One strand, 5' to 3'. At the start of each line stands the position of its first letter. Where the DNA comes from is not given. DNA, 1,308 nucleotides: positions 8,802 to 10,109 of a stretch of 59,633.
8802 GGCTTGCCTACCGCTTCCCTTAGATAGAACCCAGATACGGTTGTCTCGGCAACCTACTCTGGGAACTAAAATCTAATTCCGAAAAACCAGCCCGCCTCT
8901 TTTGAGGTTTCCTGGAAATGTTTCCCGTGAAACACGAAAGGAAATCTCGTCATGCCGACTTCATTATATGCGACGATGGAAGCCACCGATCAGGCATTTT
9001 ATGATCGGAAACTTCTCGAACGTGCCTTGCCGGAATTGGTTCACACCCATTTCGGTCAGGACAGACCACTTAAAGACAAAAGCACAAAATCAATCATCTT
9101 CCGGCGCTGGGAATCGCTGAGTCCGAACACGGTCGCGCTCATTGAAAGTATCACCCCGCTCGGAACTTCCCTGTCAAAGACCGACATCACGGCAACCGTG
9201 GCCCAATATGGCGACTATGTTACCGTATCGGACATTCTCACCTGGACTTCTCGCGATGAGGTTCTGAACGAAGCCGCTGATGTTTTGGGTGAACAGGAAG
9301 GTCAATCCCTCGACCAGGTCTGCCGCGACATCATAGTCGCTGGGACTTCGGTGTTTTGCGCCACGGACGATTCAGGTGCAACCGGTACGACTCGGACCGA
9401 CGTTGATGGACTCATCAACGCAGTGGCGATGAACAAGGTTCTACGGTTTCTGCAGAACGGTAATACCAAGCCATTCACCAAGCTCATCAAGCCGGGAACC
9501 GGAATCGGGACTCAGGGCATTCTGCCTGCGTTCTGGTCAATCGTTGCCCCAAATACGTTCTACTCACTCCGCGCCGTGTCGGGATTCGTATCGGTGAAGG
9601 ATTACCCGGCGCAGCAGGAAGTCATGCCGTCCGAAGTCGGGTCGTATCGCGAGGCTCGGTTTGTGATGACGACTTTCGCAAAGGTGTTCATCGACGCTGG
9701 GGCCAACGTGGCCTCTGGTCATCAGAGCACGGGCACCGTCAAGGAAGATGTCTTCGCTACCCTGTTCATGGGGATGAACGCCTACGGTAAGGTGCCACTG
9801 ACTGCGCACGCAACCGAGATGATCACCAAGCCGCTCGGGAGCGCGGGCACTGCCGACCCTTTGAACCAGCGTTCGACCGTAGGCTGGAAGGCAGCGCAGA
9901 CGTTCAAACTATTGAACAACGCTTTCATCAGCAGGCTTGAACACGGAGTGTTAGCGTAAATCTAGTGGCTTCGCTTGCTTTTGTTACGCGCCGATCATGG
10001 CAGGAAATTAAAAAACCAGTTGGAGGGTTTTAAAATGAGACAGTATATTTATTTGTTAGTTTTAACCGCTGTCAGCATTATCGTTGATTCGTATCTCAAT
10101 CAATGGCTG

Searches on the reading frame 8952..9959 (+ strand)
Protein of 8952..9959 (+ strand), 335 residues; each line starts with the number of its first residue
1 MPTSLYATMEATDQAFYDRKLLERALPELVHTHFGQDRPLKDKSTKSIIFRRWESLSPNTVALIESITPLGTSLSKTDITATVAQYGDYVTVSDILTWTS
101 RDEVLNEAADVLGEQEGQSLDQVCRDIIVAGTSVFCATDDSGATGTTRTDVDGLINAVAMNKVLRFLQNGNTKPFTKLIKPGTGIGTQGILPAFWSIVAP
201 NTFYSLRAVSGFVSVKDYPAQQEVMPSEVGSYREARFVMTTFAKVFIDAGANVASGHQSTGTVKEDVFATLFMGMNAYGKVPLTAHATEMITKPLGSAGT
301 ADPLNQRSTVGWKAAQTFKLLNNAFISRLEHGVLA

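Call 13: search_protein_families(library=pfam, proteins=[window:8952-9959:+], max_evalue=0.01)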
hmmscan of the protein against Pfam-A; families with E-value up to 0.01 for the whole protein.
window:8952-9959:+ (335 aa): 1 family
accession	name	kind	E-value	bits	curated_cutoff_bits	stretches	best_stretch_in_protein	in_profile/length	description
PF25209.1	Phage_capsid_4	-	7.5e-07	30.1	27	1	65-222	59-174/262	Phage capsid protein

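Call 14: search_protein_families(library=phrogs, proteins=[window:8952-9959:+], max_evalue=0.001)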
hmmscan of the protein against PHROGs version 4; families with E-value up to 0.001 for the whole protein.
window:8952-9959:+ (335 aa): 1 family
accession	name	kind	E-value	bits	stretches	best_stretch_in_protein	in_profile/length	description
phrog_1357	-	head and packaging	8.3e-56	190.4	1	8-330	28-343/356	major head protein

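Call 24: search_dna_similar(query=window:8952-9959:+, collection=phages, mode=protein, max_rows=15)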
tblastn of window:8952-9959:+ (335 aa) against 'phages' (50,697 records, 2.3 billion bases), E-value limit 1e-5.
Records with a match: 49; places in all: 49; records where one place covers at least 80% of the query: 43.
Best place of each record, by identity: <60% 49.
By first word of the organism name: Bacillus 15; Bacteriophage 10; Streptomyces 10; Caudoviricetes 4; Alteromonas 4; Paenibacillus 2; Stenotrophomonas 1; Pseudoalteromonas 1; Xanthomonas 1; Pseudomonas 1.
By host as written in the record: - 14; Bacillus megaterium 6; Bacillus megaterium Km 5; Streptomyces lividans JI 1326 3; Alteromonas macleodii str. 'Balearic Sea AD45' 3; Bacillus megaterium strain Km Sp- 2; Streptomyces viridochromogenes DSM40736 2; Streptomyces mirabilis NRRL B-2400 2; and 10 more.
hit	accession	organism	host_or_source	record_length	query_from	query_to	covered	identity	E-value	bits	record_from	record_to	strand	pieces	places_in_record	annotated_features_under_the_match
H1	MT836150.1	Bacteriophage sp.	human fecal samples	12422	9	331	96%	35.9%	3e-54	196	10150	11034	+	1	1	record has no annotation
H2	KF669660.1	Bacillus phage Pony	Bacillus megaterium Km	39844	3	332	99%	34.6%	7e-40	155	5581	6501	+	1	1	hypothetical protein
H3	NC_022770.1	Bacillus phage Pony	Bacillus megaterium Km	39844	3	332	99%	34.6%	7e-40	155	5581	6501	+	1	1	major head protein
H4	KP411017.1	Bacillus phage Palmer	Bacillus megaterium strain Km Sp-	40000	3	332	99%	34.6%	7e-40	155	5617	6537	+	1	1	capsid protein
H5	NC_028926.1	Bacillus phage Palmer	Bacillus megaterium strain Km Sp-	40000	3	332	99%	34.6%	7e-40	155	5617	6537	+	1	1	major head protein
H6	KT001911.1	Bacillus phage Pavlov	Bacillus megaterium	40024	3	332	99%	34.6%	7e-40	155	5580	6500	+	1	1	hypothetical protein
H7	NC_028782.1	Bacillus phage Pavlov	Bacillus megaterium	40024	3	332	99%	34.6%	7e-40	155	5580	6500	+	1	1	major head protein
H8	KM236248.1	Bacillus phage Pookie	Bacillus megaterium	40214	3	332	99%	34.6%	7e-40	155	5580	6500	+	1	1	capsid protein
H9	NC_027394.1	Bacillus phage Pookie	Bacillus megaterium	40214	3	332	99%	34.6%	7e-40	155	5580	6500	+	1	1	major head protein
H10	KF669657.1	Bacillus phage poppyseed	Bacillus megaterium Km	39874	3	332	99%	34.6%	2e-39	153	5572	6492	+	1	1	capsid protein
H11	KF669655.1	Bacillus phage Page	Bacillus megaterium Km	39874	3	332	99%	34.6%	2e-39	153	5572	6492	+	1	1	hypothetical protein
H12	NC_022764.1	Bacillus phage Page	Bacillus megaterium Km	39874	3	332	99%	34.6%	2e-39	153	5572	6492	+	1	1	major head protein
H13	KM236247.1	Bacillus phage Pascal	Bacillus megaterium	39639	9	332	97%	34.4%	3e-38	150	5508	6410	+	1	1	capsid protein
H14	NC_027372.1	Bacillus phage Pascal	Bacillus megaterium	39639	9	332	97%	34.4%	3e-38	150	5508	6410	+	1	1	major head protein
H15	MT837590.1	Bacteriophage sp.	human fecal samples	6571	9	332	91%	36.5%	1e-24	181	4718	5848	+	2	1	record has no annotation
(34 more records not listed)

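Call 73: find_related_loci(query=window:8952-9959:+, collection=genome_contigs, flank=1000)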
Query window:8952-9959:+ (335 aa) in genome_contigs; peptide patterns used: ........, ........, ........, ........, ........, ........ (x = any residue, [..] = any of these).
88 stretches matched a pattern; 15 encode a relative of the query (tblastn E <= 1e-3); 15 distinct loci.
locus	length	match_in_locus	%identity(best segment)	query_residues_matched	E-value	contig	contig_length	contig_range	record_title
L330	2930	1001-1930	45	13-335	3e-79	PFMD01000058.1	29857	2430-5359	MAG: Candidatus Kerfeldbacteria bacterium CG_4_10_14_0_8_um_filter_42_10 CG_4_10_14_0.8_um_filter_scaffold_631_c, whole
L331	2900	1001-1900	39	7-333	2e-65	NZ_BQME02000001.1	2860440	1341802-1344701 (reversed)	Paenibacillus sp. L3-i20 sequence1, whole genome shotgun sequence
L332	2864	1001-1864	36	14-330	2e-57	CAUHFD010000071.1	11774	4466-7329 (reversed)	MAG TPA_asm: uncultured Eubacteriales bacterium isolate SRR16279963_bin.38_MetaWRAP_v1.3_MAG genome assembly, contig: ER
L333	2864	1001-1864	36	14-330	2e-57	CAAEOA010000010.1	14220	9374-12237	MAG TPA_asm: Ruminococcaceae bacterium, isolate HGM13222, WGS project CAAEOA010000000 data, contig: ERS537327_19_k99_669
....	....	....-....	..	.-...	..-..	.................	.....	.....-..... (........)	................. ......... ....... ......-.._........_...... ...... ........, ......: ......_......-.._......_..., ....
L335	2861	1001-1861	34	14-330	7e-56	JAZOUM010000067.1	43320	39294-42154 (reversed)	MAG: Eubacteriales bacterium isolate T1900045532_YK20190226.MAGScoT_cleanbin_000047 SGB_7737_k141_2358687, whole genome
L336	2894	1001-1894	34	14-326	1e-55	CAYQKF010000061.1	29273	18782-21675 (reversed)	MAG TPA_asm: uncultured Pirellulales bacterium isolate SRP068000_co2_145 genome assembly, contig: NODE_829_length_29273_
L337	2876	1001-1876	34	14-330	8e-54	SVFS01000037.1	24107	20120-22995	MAG: Lachnospiraceae bacterium isolate SIG338 NODE_40654_length_24107_cov_8.141785, whole genome shotgun sequence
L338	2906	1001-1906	32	3-332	2e-48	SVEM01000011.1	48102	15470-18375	MAG: Lachnospiraceae bacterium isolate SIG306 NODE_16818_length_48102_cov_1.770005, whole genome shotgun sequence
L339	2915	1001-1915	35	1-331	3e-48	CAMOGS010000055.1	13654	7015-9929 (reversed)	MAG: uncultured Firmicutes bacterium isolate SRR873609_bin.103_metaWRAP_v1.3_MAG genome assembly, contig: ERZ1756109_330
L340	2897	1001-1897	35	14-326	2e-46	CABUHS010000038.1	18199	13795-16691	MAG TPA_asm: uncultured Clostridiales bacterium isolate MGYG-HGUT-04030 genome assembly, contig: GUT_GENOME254230_38, wh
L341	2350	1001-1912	32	9-330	7e-43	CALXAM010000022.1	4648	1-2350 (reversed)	MAG: uncultured Clostridia bacterium isolate E0_DM__bin205 genome assembly, contig: E0_DM__k127_681685, whole genome sho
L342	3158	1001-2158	37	2-330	5e-38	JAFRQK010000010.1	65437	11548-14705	MAG: Clostridia bacterium isolate RGIG2706 Goat_Omasum-4__c74740, whole genome shotgun sequence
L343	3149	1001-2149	33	9-330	2e-35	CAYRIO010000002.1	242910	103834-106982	MAG TPA_asm: uncultured Peptostreptococcaceae bacterium isolate SRP302447_co2_65 genome assembly, contig: NODE_161_lengt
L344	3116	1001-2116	33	14-330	2e-33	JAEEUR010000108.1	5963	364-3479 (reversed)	MAG: Lachnospiraceae bacterium isolate Tb.RUG.433 NODE_64348_length_5963_cov_0.931974, whole genome shotgun sequence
